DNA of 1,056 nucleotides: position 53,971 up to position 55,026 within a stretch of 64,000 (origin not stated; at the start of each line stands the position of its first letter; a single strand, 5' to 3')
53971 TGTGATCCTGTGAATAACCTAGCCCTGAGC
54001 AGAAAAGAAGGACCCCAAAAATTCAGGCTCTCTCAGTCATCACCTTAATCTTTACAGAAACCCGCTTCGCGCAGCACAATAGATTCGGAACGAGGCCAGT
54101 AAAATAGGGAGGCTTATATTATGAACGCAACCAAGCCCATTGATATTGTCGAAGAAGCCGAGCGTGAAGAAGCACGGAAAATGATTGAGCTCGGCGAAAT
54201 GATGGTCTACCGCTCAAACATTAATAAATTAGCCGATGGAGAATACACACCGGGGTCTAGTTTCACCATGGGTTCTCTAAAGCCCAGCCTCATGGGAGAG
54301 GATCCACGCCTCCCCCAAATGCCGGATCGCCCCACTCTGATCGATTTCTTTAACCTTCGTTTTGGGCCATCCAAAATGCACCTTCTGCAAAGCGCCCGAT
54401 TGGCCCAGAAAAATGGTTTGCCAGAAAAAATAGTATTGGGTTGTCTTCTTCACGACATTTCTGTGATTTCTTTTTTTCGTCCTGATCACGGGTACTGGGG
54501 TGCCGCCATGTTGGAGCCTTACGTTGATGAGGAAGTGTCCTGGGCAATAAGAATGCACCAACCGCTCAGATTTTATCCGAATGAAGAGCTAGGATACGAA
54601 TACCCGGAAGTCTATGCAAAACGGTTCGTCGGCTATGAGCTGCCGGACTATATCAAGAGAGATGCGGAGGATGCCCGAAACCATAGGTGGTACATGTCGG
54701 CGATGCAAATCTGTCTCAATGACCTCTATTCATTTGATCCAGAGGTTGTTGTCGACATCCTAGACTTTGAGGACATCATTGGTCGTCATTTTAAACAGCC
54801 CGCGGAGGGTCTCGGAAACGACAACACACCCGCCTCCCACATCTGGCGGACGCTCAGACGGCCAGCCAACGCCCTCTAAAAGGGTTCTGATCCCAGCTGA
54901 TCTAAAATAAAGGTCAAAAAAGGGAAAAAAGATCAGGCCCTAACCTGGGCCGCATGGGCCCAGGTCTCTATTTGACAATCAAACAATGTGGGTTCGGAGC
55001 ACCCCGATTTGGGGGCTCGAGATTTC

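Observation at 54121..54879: MIOX-family HD-domain (mixed-valent diiron) oxygenase inside a bacterial aromatic-catabolic cluster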

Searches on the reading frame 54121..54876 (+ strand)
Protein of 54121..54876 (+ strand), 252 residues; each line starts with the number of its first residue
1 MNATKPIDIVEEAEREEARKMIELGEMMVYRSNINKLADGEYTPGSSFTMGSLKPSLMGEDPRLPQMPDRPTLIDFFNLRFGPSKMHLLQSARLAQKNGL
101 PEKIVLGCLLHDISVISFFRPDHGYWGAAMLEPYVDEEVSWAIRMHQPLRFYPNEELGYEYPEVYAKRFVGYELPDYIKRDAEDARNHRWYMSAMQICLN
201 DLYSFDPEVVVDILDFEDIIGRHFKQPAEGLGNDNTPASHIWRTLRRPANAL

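Call 3: search_protein_families(library=pfam, proteins=[window:54121-54876:+], max_evalue=10)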
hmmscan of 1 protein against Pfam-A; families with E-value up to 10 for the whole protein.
window:54121-54876:+ (252 aa): 1 family
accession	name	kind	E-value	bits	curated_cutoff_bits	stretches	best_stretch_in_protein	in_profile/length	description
PF01966.28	HD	-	8.8e-05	23.2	22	1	91-148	12-87/116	HD domain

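Call 4: search_protein_families(library=ncbifam, proteins=[window:54121-54876:+], max_evalue=10)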
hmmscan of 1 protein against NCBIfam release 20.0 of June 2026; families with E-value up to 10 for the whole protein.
window:54121-54876:+ (252 aa): 4 families
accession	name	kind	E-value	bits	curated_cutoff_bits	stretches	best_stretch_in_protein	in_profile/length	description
NF049941.1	HyMthAminphonOxyTmpB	equivalog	9.9e-05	22.2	300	1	86-126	32-69/188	(R)-1-hydroxy-2-trimethylaminoethylphosphonate oxygenase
TIGR03276.1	Phn-HD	hypoth_equivalog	0.00011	21.8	214.6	1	86-114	28-56/179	phosphonate degradation HD-domain oxygenase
NF052439.1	HMPDioxPhnZ1GIM8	equivalog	0.049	13.1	300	1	87-150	47-121/199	hydroxymethylphosphonate dioxygenase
TIGR00277.1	HDIG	domain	0.14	12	27.6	1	91-146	16-81/84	HDIG domain-containing metalloprotein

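Call 5: search_solved_structures(query=window:54121-54876:+, max_evalue=10, show_alignments=3)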
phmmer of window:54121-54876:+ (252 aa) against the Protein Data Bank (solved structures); distinct sequences matched with E-value up to 10: 1.
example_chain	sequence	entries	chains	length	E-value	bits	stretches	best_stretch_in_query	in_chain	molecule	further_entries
6npa_A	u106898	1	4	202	2.8e-06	30.4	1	86-184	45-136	TmpB, (R)-1-hydroxy-2-trimethylaminoethylphosphonate oxygenase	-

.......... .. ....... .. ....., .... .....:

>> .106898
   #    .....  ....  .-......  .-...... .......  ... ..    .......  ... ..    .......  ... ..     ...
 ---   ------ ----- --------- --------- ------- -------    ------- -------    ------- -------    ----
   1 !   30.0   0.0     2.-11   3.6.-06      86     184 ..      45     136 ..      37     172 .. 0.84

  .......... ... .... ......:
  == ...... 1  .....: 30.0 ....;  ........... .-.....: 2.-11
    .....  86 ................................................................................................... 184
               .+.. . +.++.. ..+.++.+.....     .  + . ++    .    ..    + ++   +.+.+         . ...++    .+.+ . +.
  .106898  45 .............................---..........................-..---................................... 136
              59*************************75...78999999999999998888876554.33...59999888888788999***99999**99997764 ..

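Call 9: find_homologous_proteins(query=window:54121-54876:+, max_evalue=0.001)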
Query window:54121-54876:+ (252 aa): 3248 proteins with E <= 0.001 among 4302 candidates; the best 120 are listed.
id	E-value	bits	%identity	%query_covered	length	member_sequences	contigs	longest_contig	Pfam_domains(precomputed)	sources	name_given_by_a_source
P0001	2.0e-154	531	90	100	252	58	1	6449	-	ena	-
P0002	5.3e-150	516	87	100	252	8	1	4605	-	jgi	-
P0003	3.1e-135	468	79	100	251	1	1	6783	-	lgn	-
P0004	9.7e-135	466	77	100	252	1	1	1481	PF01966.29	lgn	-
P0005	2.1e-131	455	78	99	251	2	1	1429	PF01966.29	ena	-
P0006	4.2e-125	435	74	100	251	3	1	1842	-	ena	-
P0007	1.0e-124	433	73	100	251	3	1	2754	-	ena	-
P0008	9.8e-124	430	75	97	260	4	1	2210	PF01966.29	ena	-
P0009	1.8e-123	429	73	97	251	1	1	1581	-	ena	-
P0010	3.1e-123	429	73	100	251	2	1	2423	PF01966.29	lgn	-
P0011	3.6e-123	428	74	99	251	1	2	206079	-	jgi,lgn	jgi:hypothetical protein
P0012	4.3e-123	428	73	97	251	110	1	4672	-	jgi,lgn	jgi:hypothetical protein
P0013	6.4e-123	428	73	97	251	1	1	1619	-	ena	-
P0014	9.5e-123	427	73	97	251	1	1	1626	-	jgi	jgi:hypothetical protein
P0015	9.9e-123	427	73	97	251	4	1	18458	-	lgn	-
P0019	2.7e-122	425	73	100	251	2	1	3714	PF01966.29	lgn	-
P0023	4.7e-121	421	73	97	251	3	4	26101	PF01966.29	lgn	-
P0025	7.6e-121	421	71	100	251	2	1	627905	PF01966.29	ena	-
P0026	1.3e-120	420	73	97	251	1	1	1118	PF01966.29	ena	-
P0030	5.3e-120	418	71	100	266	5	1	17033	PF01966.29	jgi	jgi:predicted HD phosphohydrolase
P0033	1.3e-119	417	72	97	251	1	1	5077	PF01966.29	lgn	-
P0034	1.4e-119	417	71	97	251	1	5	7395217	-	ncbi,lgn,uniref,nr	ncbi:MAG: hypothetical protein ETSY1_18170 [Candidatus Entotheonella factor]|uniref:HD domain-contai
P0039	1.6e-118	413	72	97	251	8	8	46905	PF01966.29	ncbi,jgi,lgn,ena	ncbi:MAG: HD domain-containing protein [Alphaproteobacteria bacterium]|jgi:predicted HD phosphohydro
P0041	5.2e-118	411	72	97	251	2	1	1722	PF01966.29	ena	-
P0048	2.3e-117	409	70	97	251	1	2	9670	PF01966.29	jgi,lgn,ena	-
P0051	3.4e-116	405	72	96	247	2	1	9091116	PF01966.29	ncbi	-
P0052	6.0e-116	405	70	97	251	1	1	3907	PF01966.29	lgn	-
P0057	1.8e-114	400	69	97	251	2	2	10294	PF01966.29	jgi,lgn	jgi:hypothetical protein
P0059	1.2e-113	397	69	100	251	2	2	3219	PF01966.29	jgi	jgi:hypothetical protein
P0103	2.4e-104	367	65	97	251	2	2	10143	PF01966.29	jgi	-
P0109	5.2e-104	366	65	100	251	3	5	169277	PF01966.29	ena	-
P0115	9.5e-104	365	63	99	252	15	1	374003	PF01966.29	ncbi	-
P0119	1.7e-103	364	64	99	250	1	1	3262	PF01966.29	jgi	jgi:hypothetical protein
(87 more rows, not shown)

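Call 11: find_encoding_contigs(protein=P0025, flank=10000, max_places=2)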
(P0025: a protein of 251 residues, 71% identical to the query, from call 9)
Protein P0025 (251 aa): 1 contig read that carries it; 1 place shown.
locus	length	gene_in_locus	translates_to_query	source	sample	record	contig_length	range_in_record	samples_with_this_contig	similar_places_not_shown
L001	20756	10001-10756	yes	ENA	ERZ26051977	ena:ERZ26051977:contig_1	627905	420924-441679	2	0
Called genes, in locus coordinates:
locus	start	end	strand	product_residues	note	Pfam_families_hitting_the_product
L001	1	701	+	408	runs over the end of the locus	PF02515:CoA_transf_3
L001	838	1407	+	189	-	-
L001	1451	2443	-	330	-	PF01408:GFO_IDH_MocA, PF22725:GFO_IDH_MocA_C3, PF02894:GFO_IDH_MocA_C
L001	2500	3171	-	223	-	PF00881:Nitroreductase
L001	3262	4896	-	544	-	PF00070:Pyr_redox (faint), PF00743:FMO-like, PF01266:DAO (faint), PF07992:Pyr_redox_2, PF13450:NAD_binding_8, PF13454:NAD_binding_9 (faint), PF13738:Pyr_redox_3, PF13434:Lys_Orn_oxgnase (weak)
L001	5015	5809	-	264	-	PF00378:ECH_1, PF16113:ECH_2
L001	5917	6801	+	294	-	PF02668:TauD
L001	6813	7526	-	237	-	PF00561:Abhydrolase_1, PF12697:Abhydrolase_6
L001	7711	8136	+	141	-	PF00903:Glyoxalase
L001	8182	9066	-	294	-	PF00126:HTH_1, PF03466:LysR_substrate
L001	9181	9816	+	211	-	PF05958:tRNA_U5-meth_tr (weak), PF13489:Methyltransf_23, PF01209:Ubie_methyltran, PF06325:PrmA, PF13847:Methyltransf_31, PF08241:Methyltransf_11, PF08242:Methyltransf_12, PF13649:Methyltransf_25, +4 more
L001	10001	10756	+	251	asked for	PF01966:HD (faint)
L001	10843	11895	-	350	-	PF02558:ApbA, PF03721:UDPG_MGDP_dh_N (weak), PF08546:ApbA_C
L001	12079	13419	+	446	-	PF01946:Thi4 (weak), PF00890:FAD_binding_2 (weak), PF01134:GIDA (weak), PF01266:DAO, PF01494:FAD_binding_3 (weak), PF07992:Pyr_redox_2 (weak), PF12831:FAD_oxidored (weak), PF13450:NAD_binding_8 (weak), +1 more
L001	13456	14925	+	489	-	PF00884:Sulfatase, PF01663:Phosphodiest (faint), PF16347:SGSH_C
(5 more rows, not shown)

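Call 12: find_encoding_contigs(protein=P0034, flank=10000, max_places=2)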
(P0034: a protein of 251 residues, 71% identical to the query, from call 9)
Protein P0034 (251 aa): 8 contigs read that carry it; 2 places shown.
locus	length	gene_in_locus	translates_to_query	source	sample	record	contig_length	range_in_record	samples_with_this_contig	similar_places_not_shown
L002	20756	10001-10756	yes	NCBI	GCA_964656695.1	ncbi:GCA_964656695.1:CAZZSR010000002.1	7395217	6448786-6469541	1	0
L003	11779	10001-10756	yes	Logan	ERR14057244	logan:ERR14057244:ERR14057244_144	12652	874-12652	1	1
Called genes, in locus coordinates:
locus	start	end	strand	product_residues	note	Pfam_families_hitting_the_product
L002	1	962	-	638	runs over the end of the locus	PF00012:HSP70, PF06723:MreB_Mbl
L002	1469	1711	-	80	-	-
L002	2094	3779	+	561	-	PF05833:NFACT_N, PF05670:NFACT-R_1, PF18297:NFACT-R_2 (weak)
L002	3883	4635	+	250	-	PF00149:Metallophos, PF12850:Metallophos_2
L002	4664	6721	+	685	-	PF05378:Hydant_A_N, PF13941:MutL (faint), PF01968:Hydantoinase_A, PF19278:Hydant_A_C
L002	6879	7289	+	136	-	PF01502:PRA-CH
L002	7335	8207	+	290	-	PF01634:HisG, PF08029:HisG_C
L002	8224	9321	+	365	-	PF00149:Metallophos, PF12850:Metallophos_2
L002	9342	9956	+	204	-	PF07040:DUF1326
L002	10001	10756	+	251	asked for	-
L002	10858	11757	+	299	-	PF01156:IU_nuc_hydro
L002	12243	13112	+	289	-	PF05552:MS_channel_1st_1 (weak), PF21088:MS_channel_1st, PF00924:MS_channel_2nd, PF21082:MS_channel_3rd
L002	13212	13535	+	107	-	-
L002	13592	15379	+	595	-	PF01019:G_glu_transpept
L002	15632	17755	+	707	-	PF14312:FG-GAP_2, PF00353:HemolysinCabind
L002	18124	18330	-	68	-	-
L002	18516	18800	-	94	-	PF00571:CBS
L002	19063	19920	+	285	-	-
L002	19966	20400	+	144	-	-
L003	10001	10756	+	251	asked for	-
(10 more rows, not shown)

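Call 13: find_encoding_contigs(protein=P0115, flank=10000, max_places=2)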
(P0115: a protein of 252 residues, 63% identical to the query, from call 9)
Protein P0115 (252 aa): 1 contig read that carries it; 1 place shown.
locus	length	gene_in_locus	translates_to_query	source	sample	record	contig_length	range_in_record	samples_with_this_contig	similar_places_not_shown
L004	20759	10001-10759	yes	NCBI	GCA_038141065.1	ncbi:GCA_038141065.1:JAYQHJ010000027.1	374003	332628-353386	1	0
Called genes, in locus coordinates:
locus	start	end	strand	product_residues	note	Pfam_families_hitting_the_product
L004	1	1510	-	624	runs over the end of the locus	PF02743:dCache_1 (weak), PF17201:Cache_3-Cache_2 (weak), PF00672:HAMP, PF00512:HisKA, PF02518:HATPase_c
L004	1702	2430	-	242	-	PF00497:SBP_bac_3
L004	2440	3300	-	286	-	PF05448:AXE1 (faint), PF12740:PETase (faint), PF22244:GCE_fung (faint), PF01738:DLH (faint), PF02129:Peptidase_S15, PF12146:Hydrolase_4, PF00561:Abhydrolase_1, PF12697:Abhydrolase_6, +2 more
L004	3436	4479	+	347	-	PF02615:Ldh_2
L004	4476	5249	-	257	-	PF03372:Exo_endo_phos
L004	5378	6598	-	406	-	PF01494:FAD_binding_3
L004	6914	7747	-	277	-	PF00881:Nitroreductase, PF28600:Nitroreductase_C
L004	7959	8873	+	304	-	PF00296:Bac_luciferase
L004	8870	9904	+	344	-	PF00296:Bac_luciferase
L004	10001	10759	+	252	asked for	PF01966:HD (faint)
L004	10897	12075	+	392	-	PF00296:Bac_luciferase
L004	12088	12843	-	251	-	PF00561:Abhydrolase_1, PF12146:Hydrolase_4 (weak)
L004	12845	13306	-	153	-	PF01323:DSBA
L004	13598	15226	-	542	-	PF00118:Cpn60_TCP1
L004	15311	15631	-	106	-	PF00166:Cpn10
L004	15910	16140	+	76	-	PF06233:Usg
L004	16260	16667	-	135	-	-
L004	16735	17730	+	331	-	PF04909:Amidohydro_2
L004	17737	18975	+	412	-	PF00355:Rieske, PF00848:Ring_hydroxyl_A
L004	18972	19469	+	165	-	PF13577:SnoaL_4, PF00866:Ring_hydroxyl_B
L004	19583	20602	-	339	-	PF01546:Peptidase_M20, PF07687:M20_dimer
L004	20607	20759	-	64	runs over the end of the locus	-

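Call 14: find_related_loci(query=window:54121-54876:+, collection=genome_contigs, flank=10000)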
Query window:54121-54876:+ (252 aa) in genome_contigs; peptide patterns used: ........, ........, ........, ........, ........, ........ (x = any residue, [..] = any of these).
206 stretches matched a pattern; 51 encode a relative of the query (tblastn E <= 1e-3); 49 distinct loci.
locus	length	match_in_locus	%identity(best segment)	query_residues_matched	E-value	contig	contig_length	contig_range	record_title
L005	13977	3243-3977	77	9-252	5e-130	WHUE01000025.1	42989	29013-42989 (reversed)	MAG: Alphaproteobacteria bacterium isolate Dino_bin58 NODE_25_length_42989_cov_10.663227, whole genome shotgun sequence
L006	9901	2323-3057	74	9-252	1e-127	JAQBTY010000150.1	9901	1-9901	MAG: Proteobacteria bacterium isolate casp150-mb.13 NODE_17386_length_9901_cov_0.088145, whole genome shotgun sequence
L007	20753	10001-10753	72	1-252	7e-126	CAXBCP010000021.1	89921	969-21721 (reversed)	MAG TPA_asm: uncultured Rhodospirillaceae bacterium isolate ERR2762135_concoct_49 genome assembly, contig: ERZ3421838.50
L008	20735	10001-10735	73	9-252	1e-124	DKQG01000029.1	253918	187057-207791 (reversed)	MAG TPA_asm: Alphaproteobacteria bacterium UBA7314 UBA7314_contig_11666, whole genome shotgun sequence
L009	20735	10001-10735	73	9-252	2e-124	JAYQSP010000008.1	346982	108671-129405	MAG: Alphaproteobacteria bacterium isolate SD3109_NP_metabta_bins_sspec.tsv.241 contig_24012_pilon, whole genome shotgun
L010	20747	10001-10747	71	2-252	5e-124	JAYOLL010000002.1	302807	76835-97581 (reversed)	MAG: Rhodospirillales bacterium isolate 139571_S172_metabat_bins_sspec.tsv.033 NODE_6_length_302807_cov_11.562315, whole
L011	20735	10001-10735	73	9-252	1e-123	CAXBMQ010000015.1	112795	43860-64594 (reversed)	MAG TPA_asm: uncultured Rhodospirillaceae bacterium isolate ERR2762121_concoct_63 genome assembly, contig: ERZ3421540.37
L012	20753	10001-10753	72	1-252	2e-123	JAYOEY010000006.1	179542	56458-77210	MAG: Rhodospirillales bacterium isolate 139552_S154_concoct_bins.tsv.156 NODE_43_length_179542_cov_26.899280, whole geno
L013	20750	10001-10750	72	2-252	4e-123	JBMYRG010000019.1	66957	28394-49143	MAG: Alphaproteobacteria bacterium isolate ME_XS_2303_bin_60 ME_XS_2303_bin_60_18, whole genome shotgun sequence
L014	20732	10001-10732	74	11-252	6e-123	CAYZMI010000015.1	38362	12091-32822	MAG TPA_asm: uncultured Rhodospirillaceae bacterium isolate SRP092796_co3_657 genome assembly, contig: NODE_1400_length_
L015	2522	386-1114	72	11-252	2e-128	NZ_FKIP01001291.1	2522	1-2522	Candidatus Entotheonella palauensis isolate egemina21, whole genome shotgun sequence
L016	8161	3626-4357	73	11-252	1e-122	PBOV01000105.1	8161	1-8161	MAG: Rhodospirillaceae bacterium isolate RS382 20436, whole genome shotgun sequence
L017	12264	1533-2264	73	11-252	3e-122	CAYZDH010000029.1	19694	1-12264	MAG TPA_asm: uncultured Rhodospirillaceae bacterium isolate SRP092796_co3_660 genome assembly, contig: NODE_4730_length_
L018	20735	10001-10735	73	11-252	1e-121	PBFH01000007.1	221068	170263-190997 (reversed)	MAG: Rhodospirillaceae bacterium isolate SP3103 83647, whole genome shotgun sequence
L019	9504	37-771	73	11-252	2e-121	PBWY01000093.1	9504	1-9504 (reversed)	MAG: Rhodospirillales bacterium isolate RS665 TaraRedSea_contig_42365, whole genome shotgun sequence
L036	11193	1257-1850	56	57-252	1e-72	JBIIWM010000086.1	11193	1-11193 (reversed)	MAG: Pseudohongiellaceae bacterium isolate ME2005-04-11_3300042883_group2_bin3 Rohwer_bin2441_scaffold_5069_c1, whole ge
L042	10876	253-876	53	42-252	6e-69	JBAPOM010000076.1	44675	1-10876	MAG: Candidatus Acidiferrales bacterium isolate MFD01260_ilm_asm_bin34 k127_211980, whole genome shotgun sequence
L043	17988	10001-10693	49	26-252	2e-68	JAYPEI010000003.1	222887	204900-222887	MAG: Enterobacteriaceae bacterium isolate 139580_S181_metabat_bins_2.tsv.003 NODE_14_length_222887_cov_6.887530, whole g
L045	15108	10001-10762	45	2-252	5e-65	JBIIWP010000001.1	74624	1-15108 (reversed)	MAG: Pseudohongiellaceae bacterium isolate ME2005-04-11_3300042883_group2_bin81 Rohwer_bin2442_scaffold_67_c2, whole gen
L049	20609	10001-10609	50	50-252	7e-62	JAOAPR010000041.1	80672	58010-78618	MAG: Bryobacterales bacterium isolate RYN_19 scaffold_2602572, whole genome shotgun sequence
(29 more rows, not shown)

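Call 21: search_solved_structures(query=A1, max_evalue=10, show_alignments=4)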
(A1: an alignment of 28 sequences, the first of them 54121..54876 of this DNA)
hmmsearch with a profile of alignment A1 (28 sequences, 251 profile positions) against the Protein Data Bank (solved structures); distinct sequences matched with E-value up to 10: 4.
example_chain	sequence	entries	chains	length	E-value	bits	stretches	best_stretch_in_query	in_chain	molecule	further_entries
6npa_A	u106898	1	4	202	0.00028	23.5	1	83-147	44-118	TmpB, (R)-1-hydroxy-2-trimethylaminoethylphosphonate oxygenase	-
4mlm_A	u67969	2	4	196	0.024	17.2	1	83-112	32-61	Predicted HD phosphohydrolase PhnZ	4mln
4n71_A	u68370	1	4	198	0.024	17.2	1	83-112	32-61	Predicted HD phosphohydrolase PhnZ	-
4n6w_A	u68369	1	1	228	0.028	16.9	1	83-112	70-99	Predicted HD phosphohydrolase PhnZ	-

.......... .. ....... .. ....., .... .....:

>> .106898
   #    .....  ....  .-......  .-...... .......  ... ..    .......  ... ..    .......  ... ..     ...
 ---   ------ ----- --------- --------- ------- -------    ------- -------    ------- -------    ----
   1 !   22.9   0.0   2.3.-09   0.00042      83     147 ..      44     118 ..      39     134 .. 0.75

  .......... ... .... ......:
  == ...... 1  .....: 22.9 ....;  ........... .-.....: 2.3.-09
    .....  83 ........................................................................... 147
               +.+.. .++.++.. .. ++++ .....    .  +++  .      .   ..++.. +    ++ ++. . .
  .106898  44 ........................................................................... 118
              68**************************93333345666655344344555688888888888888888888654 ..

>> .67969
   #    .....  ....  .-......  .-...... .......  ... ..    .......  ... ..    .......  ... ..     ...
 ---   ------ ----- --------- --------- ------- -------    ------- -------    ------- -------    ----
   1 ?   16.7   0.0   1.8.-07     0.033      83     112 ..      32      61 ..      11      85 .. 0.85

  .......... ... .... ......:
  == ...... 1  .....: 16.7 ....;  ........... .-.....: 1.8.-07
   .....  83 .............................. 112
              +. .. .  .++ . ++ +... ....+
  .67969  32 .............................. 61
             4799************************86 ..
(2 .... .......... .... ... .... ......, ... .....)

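Call 32: predict_structure(alignment_id=A1)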
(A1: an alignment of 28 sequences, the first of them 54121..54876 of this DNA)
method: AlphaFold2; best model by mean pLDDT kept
length: 252 residues; sequences in the alignment: 28
mean_pLDDT: 74.8   pTM: 0.70
mean pLDDT of the five models: 74.8, 73.2, 71.1, 70.8, 70.1
residues with pLDDT >= 90: 81; 70-90: 81; 50-70: 47; < 50: 43
segments of 3 or more residues with pLDDT < 50: 1-4, 26-59, 250-252
pLDDT, mean of each block of 10 residues (from residue 1): 54 64 52 41 39 37 77 87 74 94 95 66 86 94 92 76 63 85 94 92 77 93 93 85 68 36
secondary structure, 60 per line:
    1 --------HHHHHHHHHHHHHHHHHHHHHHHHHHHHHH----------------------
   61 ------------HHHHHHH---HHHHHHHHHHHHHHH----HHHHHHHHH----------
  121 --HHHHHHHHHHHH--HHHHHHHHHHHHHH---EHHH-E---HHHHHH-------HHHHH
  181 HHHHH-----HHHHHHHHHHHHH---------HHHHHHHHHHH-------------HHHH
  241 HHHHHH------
elements in order: H9-38 H73-79 H83-97 H102-110 H123-134 H137-150 H163-168 H176-185 H191-203 H213-223 H237-246
